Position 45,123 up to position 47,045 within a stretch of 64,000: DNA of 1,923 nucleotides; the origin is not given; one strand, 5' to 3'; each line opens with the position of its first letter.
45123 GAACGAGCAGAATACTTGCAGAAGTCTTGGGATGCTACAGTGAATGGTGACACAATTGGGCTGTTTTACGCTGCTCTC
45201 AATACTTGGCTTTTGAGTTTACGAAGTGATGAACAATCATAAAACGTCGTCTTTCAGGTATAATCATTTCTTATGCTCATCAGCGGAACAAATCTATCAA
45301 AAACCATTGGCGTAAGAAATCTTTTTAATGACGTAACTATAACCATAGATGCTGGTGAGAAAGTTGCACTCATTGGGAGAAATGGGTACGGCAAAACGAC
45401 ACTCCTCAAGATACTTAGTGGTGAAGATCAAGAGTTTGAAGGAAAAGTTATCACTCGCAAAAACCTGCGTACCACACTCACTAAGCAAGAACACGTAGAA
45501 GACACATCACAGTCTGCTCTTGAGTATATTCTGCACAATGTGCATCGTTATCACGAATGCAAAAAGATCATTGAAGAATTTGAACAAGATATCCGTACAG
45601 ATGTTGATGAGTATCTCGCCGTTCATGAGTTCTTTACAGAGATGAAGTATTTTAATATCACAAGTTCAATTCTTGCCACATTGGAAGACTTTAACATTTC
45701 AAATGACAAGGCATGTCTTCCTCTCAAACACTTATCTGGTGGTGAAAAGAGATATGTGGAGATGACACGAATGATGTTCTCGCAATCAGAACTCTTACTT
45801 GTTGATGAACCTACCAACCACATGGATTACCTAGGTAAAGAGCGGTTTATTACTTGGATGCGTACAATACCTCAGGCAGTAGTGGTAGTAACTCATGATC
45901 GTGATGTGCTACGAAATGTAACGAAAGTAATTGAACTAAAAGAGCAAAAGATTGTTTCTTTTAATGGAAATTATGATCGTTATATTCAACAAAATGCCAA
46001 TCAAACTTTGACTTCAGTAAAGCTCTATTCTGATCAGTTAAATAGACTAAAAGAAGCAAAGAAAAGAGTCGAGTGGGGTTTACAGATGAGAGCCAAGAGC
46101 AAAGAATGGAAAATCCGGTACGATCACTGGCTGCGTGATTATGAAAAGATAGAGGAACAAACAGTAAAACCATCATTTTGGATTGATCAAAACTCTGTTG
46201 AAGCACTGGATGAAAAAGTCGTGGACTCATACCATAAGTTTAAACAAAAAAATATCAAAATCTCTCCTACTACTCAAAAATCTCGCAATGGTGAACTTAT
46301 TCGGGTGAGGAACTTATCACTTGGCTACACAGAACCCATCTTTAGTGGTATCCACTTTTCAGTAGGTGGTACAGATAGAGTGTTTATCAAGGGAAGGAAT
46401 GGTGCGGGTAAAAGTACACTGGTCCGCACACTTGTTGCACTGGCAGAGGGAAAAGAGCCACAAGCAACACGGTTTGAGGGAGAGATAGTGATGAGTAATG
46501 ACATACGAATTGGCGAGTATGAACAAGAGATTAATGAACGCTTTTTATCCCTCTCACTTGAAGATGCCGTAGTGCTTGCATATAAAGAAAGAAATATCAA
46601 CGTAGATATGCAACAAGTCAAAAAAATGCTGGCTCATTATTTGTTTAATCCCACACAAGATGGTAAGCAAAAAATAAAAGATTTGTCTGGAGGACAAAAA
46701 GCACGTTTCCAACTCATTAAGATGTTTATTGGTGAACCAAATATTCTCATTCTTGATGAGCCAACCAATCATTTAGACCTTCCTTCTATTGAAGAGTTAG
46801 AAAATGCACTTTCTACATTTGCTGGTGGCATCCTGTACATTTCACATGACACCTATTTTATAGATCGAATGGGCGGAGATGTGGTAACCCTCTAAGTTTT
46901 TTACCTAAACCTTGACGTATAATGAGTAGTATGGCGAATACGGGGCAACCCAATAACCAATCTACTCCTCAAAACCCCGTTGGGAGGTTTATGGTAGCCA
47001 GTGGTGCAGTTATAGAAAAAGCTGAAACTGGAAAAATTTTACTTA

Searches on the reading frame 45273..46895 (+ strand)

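Call 85: search_protein_families(library=pfam, proteins=[window:45273-46895:+], max_evalue=0.0001)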
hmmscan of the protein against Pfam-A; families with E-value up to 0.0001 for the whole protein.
window:45273-46895:+ (540 aa): 10 families
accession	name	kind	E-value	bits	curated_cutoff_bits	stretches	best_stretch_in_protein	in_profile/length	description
PF00005.33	ABC_tran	-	4.3e-43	147.7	25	2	19-182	2-137/137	ABC transporter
PF13304.12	AAA_21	-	6.4e-19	69.6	27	0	437-531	193-304/304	AAA domain, putative AbiEii toxin, Type IV TA system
PF13555.12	AAA_29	-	2.7e-08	33.9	27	0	362-389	19-44/61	P-loop containing region of AAA domain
PF02463.25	SMC_N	-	3.4e-08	33.6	40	1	21-225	16-214/220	RecF/RecN/SMC N terminal domain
PF01926.29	MMR_HSR1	-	5.9e-07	30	21.9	0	30-75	1-40/113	50S ribosome-binding GTPase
PF13476.12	AAA_23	-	1.4e-06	29.6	27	1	371-512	23-162/201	AAA domain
PF05729.18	NACHT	-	1.8e-06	28.3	26.7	0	369-398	2-32/167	NACHT domain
PF13175.12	AAA_15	-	5.8e-06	26.6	32.1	0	18-354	14-307/374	AAA ATPase domain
PF13401.12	AAA_22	-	2e-05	25.3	27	0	371-430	9-33/130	AAA domain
PF25199.1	nSTAND_NTPase5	-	8.8e-05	22.8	34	0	27-104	40-120/145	Novel STAND NTPase 5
